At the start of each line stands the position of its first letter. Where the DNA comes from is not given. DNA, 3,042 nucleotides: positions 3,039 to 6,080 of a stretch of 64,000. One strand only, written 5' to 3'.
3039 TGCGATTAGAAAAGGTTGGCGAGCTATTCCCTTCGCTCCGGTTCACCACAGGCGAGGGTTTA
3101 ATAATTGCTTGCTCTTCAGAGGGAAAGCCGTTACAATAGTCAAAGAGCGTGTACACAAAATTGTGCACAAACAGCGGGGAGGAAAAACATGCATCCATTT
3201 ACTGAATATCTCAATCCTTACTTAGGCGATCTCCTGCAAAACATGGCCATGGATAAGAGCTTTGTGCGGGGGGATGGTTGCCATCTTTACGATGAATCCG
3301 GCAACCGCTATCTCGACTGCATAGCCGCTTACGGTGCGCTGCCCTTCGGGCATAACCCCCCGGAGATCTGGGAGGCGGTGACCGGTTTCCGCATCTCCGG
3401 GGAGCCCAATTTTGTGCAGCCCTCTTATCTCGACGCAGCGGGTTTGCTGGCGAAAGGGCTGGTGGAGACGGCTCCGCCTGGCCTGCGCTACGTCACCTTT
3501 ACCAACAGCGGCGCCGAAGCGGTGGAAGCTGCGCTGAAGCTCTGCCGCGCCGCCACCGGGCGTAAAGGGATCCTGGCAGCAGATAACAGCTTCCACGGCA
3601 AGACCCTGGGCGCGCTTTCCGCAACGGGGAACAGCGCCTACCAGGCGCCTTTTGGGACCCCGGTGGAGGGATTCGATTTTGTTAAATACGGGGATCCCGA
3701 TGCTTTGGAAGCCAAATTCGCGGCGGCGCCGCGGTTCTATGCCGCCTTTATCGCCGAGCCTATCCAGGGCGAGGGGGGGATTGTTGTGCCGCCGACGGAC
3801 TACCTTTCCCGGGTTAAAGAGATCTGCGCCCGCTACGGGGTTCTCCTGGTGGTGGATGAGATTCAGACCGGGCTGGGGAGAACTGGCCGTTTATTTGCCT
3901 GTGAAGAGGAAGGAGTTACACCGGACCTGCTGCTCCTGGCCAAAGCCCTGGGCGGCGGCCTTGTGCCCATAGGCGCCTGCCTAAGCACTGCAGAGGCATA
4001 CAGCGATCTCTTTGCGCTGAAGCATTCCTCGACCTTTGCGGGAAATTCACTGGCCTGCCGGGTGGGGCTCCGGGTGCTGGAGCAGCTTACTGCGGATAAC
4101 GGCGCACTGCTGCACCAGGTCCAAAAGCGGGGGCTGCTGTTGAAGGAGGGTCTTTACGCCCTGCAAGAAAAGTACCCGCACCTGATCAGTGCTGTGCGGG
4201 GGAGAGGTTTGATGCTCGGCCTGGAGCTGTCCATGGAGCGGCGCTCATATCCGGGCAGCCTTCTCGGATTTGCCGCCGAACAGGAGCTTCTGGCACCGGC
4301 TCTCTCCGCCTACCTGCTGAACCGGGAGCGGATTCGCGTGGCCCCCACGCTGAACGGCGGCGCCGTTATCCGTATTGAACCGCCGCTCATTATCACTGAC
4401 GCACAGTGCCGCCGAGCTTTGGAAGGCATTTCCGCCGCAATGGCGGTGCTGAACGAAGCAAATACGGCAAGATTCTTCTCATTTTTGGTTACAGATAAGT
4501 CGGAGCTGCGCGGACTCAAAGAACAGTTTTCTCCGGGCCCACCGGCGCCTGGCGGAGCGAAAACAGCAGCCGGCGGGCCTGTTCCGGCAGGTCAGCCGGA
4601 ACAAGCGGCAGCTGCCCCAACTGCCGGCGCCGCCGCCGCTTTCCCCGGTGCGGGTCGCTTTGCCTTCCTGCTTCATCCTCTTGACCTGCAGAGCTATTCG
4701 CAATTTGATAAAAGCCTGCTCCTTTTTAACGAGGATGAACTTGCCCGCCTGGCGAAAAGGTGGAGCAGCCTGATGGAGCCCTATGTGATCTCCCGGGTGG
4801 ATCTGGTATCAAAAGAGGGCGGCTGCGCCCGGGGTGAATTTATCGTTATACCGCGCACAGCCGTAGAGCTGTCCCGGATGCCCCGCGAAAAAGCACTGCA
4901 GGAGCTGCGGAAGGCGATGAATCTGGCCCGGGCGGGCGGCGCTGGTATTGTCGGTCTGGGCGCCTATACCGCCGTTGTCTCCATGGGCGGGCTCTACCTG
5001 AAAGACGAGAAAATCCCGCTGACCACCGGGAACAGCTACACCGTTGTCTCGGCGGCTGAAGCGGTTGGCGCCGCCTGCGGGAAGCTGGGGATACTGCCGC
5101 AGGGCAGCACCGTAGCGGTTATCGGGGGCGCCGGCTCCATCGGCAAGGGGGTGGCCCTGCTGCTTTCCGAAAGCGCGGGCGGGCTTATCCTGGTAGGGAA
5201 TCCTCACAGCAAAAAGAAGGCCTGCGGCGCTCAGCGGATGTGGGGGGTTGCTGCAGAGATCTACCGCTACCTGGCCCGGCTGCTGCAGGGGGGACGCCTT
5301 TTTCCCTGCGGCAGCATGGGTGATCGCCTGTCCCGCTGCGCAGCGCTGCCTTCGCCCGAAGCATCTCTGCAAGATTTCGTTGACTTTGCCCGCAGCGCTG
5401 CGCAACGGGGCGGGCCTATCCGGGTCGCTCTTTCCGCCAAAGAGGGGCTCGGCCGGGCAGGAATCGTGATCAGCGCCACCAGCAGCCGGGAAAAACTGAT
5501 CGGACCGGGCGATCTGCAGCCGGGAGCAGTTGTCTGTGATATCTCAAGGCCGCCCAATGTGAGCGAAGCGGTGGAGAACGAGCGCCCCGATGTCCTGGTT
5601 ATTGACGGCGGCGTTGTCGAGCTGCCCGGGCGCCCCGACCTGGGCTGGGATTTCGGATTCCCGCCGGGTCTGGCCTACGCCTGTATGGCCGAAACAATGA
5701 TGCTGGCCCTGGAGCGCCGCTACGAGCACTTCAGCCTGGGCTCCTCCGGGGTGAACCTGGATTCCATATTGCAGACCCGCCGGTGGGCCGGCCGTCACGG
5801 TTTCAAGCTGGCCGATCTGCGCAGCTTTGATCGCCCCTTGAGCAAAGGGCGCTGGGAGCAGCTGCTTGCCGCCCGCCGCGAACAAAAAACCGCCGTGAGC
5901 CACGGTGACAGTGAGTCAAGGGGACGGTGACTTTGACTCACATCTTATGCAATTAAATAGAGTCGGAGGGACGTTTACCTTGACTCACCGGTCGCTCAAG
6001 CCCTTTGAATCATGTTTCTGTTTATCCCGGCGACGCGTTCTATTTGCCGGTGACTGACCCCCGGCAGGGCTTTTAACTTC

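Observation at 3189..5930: Natural fusion of a class-III aminotransferase to an aldehyde-forming acyl-ACP-reductase-like domain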

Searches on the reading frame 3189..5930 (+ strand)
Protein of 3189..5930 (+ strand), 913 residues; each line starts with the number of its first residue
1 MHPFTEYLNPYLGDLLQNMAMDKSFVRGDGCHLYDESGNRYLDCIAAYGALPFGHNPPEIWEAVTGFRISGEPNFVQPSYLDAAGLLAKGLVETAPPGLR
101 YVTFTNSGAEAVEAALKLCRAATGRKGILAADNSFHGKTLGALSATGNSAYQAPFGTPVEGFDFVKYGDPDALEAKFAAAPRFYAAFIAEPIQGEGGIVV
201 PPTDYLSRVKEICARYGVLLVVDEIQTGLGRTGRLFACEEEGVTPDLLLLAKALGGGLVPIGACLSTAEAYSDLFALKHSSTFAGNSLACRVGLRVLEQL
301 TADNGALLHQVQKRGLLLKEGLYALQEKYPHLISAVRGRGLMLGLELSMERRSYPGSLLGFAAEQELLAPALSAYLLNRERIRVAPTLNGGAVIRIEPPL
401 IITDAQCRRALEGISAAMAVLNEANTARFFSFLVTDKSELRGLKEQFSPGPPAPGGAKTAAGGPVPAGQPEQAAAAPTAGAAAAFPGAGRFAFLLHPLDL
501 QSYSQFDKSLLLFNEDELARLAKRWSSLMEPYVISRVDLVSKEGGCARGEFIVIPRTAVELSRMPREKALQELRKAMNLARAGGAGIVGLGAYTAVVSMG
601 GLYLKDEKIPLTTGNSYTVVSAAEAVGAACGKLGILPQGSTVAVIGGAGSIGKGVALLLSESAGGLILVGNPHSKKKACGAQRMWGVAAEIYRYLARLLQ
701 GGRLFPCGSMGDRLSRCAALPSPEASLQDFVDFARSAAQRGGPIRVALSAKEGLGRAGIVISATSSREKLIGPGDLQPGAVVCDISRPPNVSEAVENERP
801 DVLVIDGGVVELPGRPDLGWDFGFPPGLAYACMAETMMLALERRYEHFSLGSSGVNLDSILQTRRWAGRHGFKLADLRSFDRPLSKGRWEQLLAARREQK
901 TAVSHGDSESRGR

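Call 5: search_protein_families(library=pfam, proteins=[window:3189-5930:+], max_evalue=0.1)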
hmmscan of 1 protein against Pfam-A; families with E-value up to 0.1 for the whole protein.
window:3189-5930:+ (913 aa): 4 families
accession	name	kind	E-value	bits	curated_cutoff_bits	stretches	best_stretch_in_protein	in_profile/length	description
PF00202.27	Aminotran_3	-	1.1e-88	298.1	30.5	1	25-417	13-402/403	Aminotransferase class-III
PF01488.26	Shikimate_DH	-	0.00097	19.7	24.3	1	751-797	70-123/138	Shikimate / quinate 5-dehydrogenase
PF02882.25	THF_DHG_CYH_C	-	0.0029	17.4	27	0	611-662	8-59/160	Tetrahydrofolate dehydrogenase/cyclohydrolase, NAD(P)-binding domain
PF01212.27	Beta_elim_lyase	-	0.02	14.7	27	0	98-223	46-168/288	Beta-eliminating lyase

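Call 6: search_protein_families(library=ncbifam, proteins=[window:3189-5930:+], max_evalue=0.1)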
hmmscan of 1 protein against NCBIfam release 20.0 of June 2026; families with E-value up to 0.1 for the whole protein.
window:3189-5930:+ (913 aa): 70 families (the best 25 are shown)
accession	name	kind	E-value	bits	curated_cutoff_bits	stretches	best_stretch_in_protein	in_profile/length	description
NF053554.1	prodigi_MAP_PigE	equivalog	1.8e-160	536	850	3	3-350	382-730/837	prodigiosin MAP biosynthesis aminotransferase PigE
NF008570.0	PRK11522.1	equivalog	3.6e-97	325.9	612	1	31-423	79-459/464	putrescine aminotransferase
TIGR00707.1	argD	subfamily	1.9e-91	306.7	410.05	1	24-414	12-376/381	acetylornithine/succinylornithine family transaminase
NF002874.0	PRK03244.1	equivalog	2.5e-89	299.9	457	1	24-421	28-395/399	acetylornithine transaminase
TIGR03372.1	putres_am_tran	equivalog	1.6e-88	297.5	658.65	1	32-412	68-436/442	putrescine aminotransferase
NF002325.0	PRK01278.1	subfamily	2.3e-88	296.5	372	1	21-424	13-392/395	acetylornithine transaminase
NF004426.0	PRK05769.1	equivalog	1.8e-81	274.2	552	2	184-418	222-437/441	acetyl ornithine aminotransferase family protein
NF005993.0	PRK08117.1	subfamily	1.1e-75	254.9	574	2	180-420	204-429/433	aspartate aminotransferase family protein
NF002797.0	PRK02936.1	equivalog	3.4e-74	249.9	496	1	23-419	13-378/385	acetylornithine transaminase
TIGR01885.1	Orn_aminotrans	equivalog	7.6e-74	248.8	378.4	1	23-417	21-400/402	ornithine--oxo-acid transaminase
NF042418.1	LysJ_Th_th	equivalog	1.6e-70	238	700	1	24-416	21-383/386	[LysW]-aminoadipate semialdehyde transaminase LysJ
NF003468.0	PRK05093.1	subfamily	9.1e-68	228.8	522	1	26-419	28-400/405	acetylornithine/succinyldiaminopimelate transaminase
TIGR00709.1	dat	subfamily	1.4e-67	228.2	401.6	2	185-418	208-433/442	diaminobutyrate--2-oxoglutarate transaminase family protein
NF005685.0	PRK07483.1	equivalog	3.5e-66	223.9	485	2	172-419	187-436/444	aspartate aminotransferase family protein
TIGR03246.1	arg_catab_astC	subfamily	3.6e-66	223.8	609.95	1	26-388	22-375/397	acetylornithine/succinylornithine family transaminase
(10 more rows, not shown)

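Call 15: find_encoding_contigs(protein=window:3189-5930:+, flank=10000, max_places=6)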
Protein window:3189-5930:+ (913 aa): no gene with exactly this product is on record in the collection.

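Call 17: find_homologous_proteins(query=window:3189-5930:+, max_evalue=1e-10)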
Query window:3189-5930:+ (913 aa): 3879 proteins with E <= 1e-10 among 8000 candidates; the best 120 are listed.
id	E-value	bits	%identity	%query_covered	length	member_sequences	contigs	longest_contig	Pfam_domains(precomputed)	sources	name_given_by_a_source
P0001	0.0e+0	2041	100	100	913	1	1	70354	PF00202.28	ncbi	-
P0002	0.0e+0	1620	82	100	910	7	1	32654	PF00202.28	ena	-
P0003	0.0e+0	1550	79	99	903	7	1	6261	PF00202.28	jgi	-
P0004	0.0e+0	1499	76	99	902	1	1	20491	PF00202.28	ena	-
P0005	0.0e+0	1493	76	98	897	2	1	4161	PF00202.28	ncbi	-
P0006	0.0e+0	1477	76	99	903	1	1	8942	PF00202.28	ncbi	-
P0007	0.0e+0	1470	75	97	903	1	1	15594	PF00202.28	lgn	-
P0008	0.0e+0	1466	75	99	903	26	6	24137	PF00202.28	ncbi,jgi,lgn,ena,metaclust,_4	jgi:acetylornithine/succinyldiaminopimelate/putrescine aminotransferase/predicted amino acid dehydro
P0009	0.0e+0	1458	75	98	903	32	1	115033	PF00202.28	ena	-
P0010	0.0e+0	1434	74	98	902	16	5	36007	PF00202.28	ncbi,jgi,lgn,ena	jgi:acetylornithine/succinyldiaminopimelate/putrescine aminotransferase/predicted amino acid dehydro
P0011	0.0e+0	1425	72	98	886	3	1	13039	PF00202.28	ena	-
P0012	0.0e+0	1420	73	98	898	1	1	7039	PF00202.28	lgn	-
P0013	0.0e+0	1413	72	98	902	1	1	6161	PF00202.28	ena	-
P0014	0.0e+0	1409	73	100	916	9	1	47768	PF00202.28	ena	-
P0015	0.0e+0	1399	71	100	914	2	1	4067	PF00202.28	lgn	-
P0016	0.0e+0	1397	73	99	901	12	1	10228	PF00202.28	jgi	jgi:acetylornithine/succinyldiaminopimelate/putrescine aminotransferase/predicted amino acid dehydro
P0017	0.0e+0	1381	71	100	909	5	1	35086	PF00202.28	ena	-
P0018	0.0e+0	1192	61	98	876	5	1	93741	PF00202.28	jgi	jgi:acetylornithine/succinyldiaminopimelate/putrescine aminotransferase/predicted amino acid dehydro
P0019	0.0e+0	1190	63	98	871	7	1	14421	PF00202.28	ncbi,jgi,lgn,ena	jgi:acetylornithine/succinyldiaminopimelate/putrescine aminotransferase/predicted amino acid dehydro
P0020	0.0e+0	1179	62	98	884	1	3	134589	PF00202.28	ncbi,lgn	-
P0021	0.0e+0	1178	60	99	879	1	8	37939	PF00202.28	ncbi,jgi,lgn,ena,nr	ncbi:MAG: aminotransferase class III-fold pyridoxal phosphate-dependent enzyme [Dethiobacter sp.]|jg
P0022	0.0e+0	1176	60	98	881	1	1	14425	PF00202.28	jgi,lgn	-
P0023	0.0e+0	1172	60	98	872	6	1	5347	PF00202.28,PF01488.27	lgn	-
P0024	0.0e+0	1172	62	98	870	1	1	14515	PF00202.28,PF01488.27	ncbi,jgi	jgi:acetylornithine/succinyldiaminopimelate/putrescine aminotransferase/predicted amino acid dehydro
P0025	0.0e+0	1171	60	98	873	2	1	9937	PF00202.28,PF01488.27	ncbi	-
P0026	0.0e+0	1169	60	98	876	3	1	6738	PF00202.28,PF01488.27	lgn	-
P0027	0.0e+0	1169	61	98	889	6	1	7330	PF00202.28,PF01488.27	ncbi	-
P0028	0.0e+0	1167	61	98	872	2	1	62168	PF00202.28,PF01488.27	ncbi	-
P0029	0.0e+0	1166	61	98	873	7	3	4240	PF00202.28,PF01488.27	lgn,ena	-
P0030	0.0e+0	1166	61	98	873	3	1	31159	PF00202.28,PF01488.27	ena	-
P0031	0.0e+0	1166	60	98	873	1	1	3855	PF00202.28,PF01488.27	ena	-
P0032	0.0e+0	1165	60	98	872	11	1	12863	PF00202.28,PF01488.27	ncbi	-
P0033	0.0e+0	1165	62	98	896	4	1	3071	PF00202.28,PF01488.27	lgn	-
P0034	0.0e+0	1164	60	98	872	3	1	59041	PF00202.28,PF01488.27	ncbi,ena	-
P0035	0.0e+0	1163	60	98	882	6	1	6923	PF00202.28,PF01488.27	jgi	jgi:acetylornithine/succinyldiaminopimelate/putrescine aminotransferase/predicted amino acid dehydro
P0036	0.0e+0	1162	60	98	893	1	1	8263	PF00202.28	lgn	-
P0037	0.0e+0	1162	60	98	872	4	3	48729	PF00202.28,PF01488.27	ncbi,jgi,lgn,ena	-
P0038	0.0e+0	1162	60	98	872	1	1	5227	PF00202.28,PF01488.27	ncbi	-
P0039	0.0e+0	1162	60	98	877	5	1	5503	PF00202.28,PF01488.27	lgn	-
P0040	0.0e+0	1161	60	98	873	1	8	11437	PF00202.28,PF01488.27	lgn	-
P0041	0.0e+0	1161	60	98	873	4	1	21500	PF00202.28,PF01488.27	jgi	-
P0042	0.0e+0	1160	59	98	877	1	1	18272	PF00202.28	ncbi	-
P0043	0.0e+0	1159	60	98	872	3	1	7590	PF00202.28,PF01488.27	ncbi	-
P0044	0.0e+0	1158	59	98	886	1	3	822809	PF00202.28,PF01488.27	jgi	jgi:acetylornithine/succinyldiaminopimelate/putrescine aminotransferase/predicted amino acid dehydro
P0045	0.0e+0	1157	59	98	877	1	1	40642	PF00202.28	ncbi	-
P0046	0.0e+0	1156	59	98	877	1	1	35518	PF00202.28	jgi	jgi:acetylornithine/succinyldiaminopimelate/putrescine aminotransferase/predicted amino acid dehydro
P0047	0.0e+0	1156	59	98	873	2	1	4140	PF00202.28,PF01488.27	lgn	-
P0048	0.0e+0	1156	61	98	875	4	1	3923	PF00202.28,PF01488.27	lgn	-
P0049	0.0e+0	1154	60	98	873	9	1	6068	PF00202.28,PF01488.27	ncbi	-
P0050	0.0e+0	1153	59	99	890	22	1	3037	PF00202.28,PF01488.27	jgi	jgi:acetylornithine/succinyldiaminopimelate/putrescine aminotransferase/predicted amino acid dehydro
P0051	0.0e+0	1152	61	98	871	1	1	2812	PF00202.28,PF01488.27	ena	-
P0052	0.0e+0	1151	60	98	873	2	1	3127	PF00202.28,PF01488.27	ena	-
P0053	0.0e+0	1151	60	98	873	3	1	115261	PF00202.28,PF01488.27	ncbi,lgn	-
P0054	0.0e+0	1150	59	98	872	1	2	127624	PF00202.28,PF01488.27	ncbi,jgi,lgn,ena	-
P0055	0.0e+0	1149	61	98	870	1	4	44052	PF00202.28,PF01488.27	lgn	-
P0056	0.0e+0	1147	59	98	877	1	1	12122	PF00202.28,PF01488.27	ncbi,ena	-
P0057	0.0e+0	1147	59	98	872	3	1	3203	PF00202.28,PF01488.27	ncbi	-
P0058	0.0e+0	1146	60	98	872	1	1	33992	PF00202.28,PF01488.27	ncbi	-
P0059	0.0e+0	1146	59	98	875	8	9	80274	PF00202.28,PF01488.27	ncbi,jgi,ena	-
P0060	0.0e+0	1146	59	98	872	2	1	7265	PF00202.28,PF01488.27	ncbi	-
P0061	0.0e+0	1146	59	98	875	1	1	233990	PF00202.28,PF01488.27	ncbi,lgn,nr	ncbi:MAG: aminotransferase class III-fold pyridoxal phosphate-dependent enzyme [Bacillota bacterium]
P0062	0.0e+0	1145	60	98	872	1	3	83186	PF00202.28,PF01488.27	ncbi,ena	-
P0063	0.0e+0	1145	59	98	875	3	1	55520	PF00202.28,PF01488.27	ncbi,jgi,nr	ncbi:MAG: aminotransferase class III-fold pyridoxal phosphate-dependent enzyme [Firmicutes bacterium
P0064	0.0e+0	1144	59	99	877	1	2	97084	PF00202.28,PF01488.27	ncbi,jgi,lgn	-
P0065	0.0e+0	1144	58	99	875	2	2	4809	PF00202.28,PF01488.27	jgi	jgi:acetylornithine/succinyldiaminopimelate/putrescine aminotransferase/predicted amino acid dehydro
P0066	0.0e+0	1143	59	98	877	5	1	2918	PF00202.28,PF01488.27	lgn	-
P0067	0.0e+0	1142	59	99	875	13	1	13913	PF00202.28,PF01488.27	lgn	-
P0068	0.0e+0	1141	60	98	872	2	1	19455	PF00202.28,PF01488.27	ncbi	-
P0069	0.0e+0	1141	60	98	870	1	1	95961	PF00202.28,PF01488.27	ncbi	ncbi:MAG: aminotransferase class III-fold pyridoxal phosphate-dependent enzyme [Bacillota bacterium]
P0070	0.0e+0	1140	59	98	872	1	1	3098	PF00202.28,PF01488.27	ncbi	-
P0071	0.0e+0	1139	59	98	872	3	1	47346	PF00202.28,PF01488.27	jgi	-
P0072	0.0e+0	1139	59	98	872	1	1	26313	PF00202.28,PF01488.27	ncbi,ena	-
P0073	0.0e+0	1139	59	98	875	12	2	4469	PF00202.28,PF01488.27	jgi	jgi:acetylornithine/succinyldiaminopimelate/putrescine aminotransferase/predicted amino acid dehydro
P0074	0.0e+0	1139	59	98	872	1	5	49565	PF00202.28,PF01488.27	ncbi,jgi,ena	-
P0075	0.0e+0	1138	59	98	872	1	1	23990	PF00202.28,PF01488.27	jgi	-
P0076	0.0e+0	1137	59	98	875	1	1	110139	PF00202.28,PF01488.27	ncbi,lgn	-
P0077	0.0e+0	1135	58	99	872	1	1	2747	PF00202.28,PF01488.27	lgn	-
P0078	0.0e+0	1135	61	98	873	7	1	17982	PF00202.28,PF01488.27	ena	-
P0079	0.0e+0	1134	60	98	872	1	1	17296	PF00202.28,PF01488.27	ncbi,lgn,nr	ncbi:MAG TPA: aminotransferase class III-fold pyridoxal phosphate-dependent enzyme [Candidatus Limno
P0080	0.0e+0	1134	59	98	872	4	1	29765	PF00202.28,PF01488.27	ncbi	-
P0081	0.0e+0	1134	59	98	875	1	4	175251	PF00202.28,PF01488.27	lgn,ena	-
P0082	0.0e+0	1134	59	98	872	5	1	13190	PF00202.28,PF01488.27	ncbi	-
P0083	0.0e+0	1133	59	99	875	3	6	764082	PF00202.28,PF01488.27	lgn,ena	-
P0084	0.0e+0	1132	60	98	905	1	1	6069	PF00202.28,PF01488.27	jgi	-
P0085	0.0e+0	1132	59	98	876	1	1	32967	PF00202.28,PF01488.27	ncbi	-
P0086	0.0e+0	1129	60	98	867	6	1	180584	PF00202.28,PF01488.27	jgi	jgi:acetylornithine/succinyldiaminopimelate/putrescine aminotransferase/predicted amino acid dehydro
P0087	0.0e+0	1128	58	98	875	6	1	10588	PF00202.28,PF01488.27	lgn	-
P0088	0.0e+0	1127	58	98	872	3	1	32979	PF00202.28,PF01488.27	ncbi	-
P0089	0.0e+0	1127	60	98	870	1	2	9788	PF00202.28,PF01488.27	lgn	-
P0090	0.0e+0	1126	58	98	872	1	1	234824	PF00202.28,PF01488.27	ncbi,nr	ncbi:MAG: aminotransferase class III-fold pyridoxal phosphate-dependent enzyme [Bacillota bacterium]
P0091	0.0e+0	1123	59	98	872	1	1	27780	PF00202.28,PF01488.27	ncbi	-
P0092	0.0e+0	1122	57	98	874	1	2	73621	PF00202.28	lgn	-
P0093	0.0e+0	1120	55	98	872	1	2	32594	PF00202.28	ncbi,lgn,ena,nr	ncbi:MAG: aminotransferase class III-fold pyridoxal phosphate-dependent enzyme [Halanaerobiales bact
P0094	0.0e+0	1117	57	99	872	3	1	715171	PF00202.28,PF01488.27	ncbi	-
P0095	0.0e+0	1112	59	98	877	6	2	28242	PF00202.28,PF01488.27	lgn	-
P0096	0.0e+0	1110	56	98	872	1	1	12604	PF00202.28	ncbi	-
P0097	0.0e+0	1110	61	96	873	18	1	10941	PF00202.28,PF01488.27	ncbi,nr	ncbi:MAG TPA: aminotransferase class III-fold pyridoxal phosphate-dependent enzyme [Bacillota bacter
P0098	0.0e+0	1109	56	98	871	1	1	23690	PF00202.28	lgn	-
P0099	0.0e+0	1106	57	99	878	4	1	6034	PF02882.26,PF00202.28,PF01488.27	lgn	-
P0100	0.0e+0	1105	58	98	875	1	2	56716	PF00202.28,PF01488.27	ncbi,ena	-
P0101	0.0e+0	1105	58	98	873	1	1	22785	PF00202.28,PF01488.27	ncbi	-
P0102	0.0e+0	1104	57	99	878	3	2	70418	PF00202.28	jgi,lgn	-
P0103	0.0e+0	1102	56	98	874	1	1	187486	PF00202.28,PF01488.27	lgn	-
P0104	0.0e+0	1102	56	98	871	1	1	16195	PF00202.28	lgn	-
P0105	0.0e+0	1101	56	99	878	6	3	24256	PF00202.28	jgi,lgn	-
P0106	0.0e+0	1101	57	98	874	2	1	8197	PF00202.28,PF01488.27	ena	-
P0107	0.0e+0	1100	56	98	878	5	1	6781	PF00202.28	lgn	-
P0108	0.0e+0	1100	56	98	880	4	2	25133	PF00202.28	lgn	-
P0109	0.0e+0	1096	55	99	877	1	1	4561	PF00202.28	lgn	-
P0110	0.0e+0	1095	56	98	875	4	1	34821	PF00202.28,PF01488.27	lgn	-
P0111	0.0e+0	1094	54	99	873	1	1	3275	PF00202.28,PF01488.27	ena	-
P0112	0.0e+0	1094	58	97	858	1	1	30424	PF00202.28,PF01488.27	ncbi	-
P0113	0.0e+0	1089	57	98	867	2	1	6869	PF00202.28,PF01488.27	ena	-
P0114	0.0e+0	1087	55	98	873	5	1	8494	PF00202.28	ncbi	-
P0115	0.0e+0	1086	54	99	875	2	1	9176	PF00202.28,PF01488.27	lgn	-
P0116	0.0e+0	1085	55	98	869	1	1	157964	PF00202.28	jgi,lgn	jgi:acetylornithine/succinyldiaminopimelate/putrescine aminotransferase/predicted amino acid dehydro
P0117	0.0e+0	1081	57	97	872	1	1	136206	PF00202.28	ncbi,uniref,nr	ncbi:putrescine aminotransferase [Oxobacter pfennigii]|uniref:Putrescine aminotransferase n=1 Tax=Ox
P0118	0.0e+0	1074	54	98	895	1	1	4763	PF00202.28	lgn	-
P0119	0.0e+0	1071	54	98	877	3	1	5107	PF00202.28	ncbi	-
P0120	0.0e+0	1066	54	98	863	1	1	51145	PF00202.28,PF01488.27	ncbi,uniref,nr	ncbi:aminotransferase class III-fold pyridoxal phosphate-dependent enzyme [Caldisalinibacter kiritim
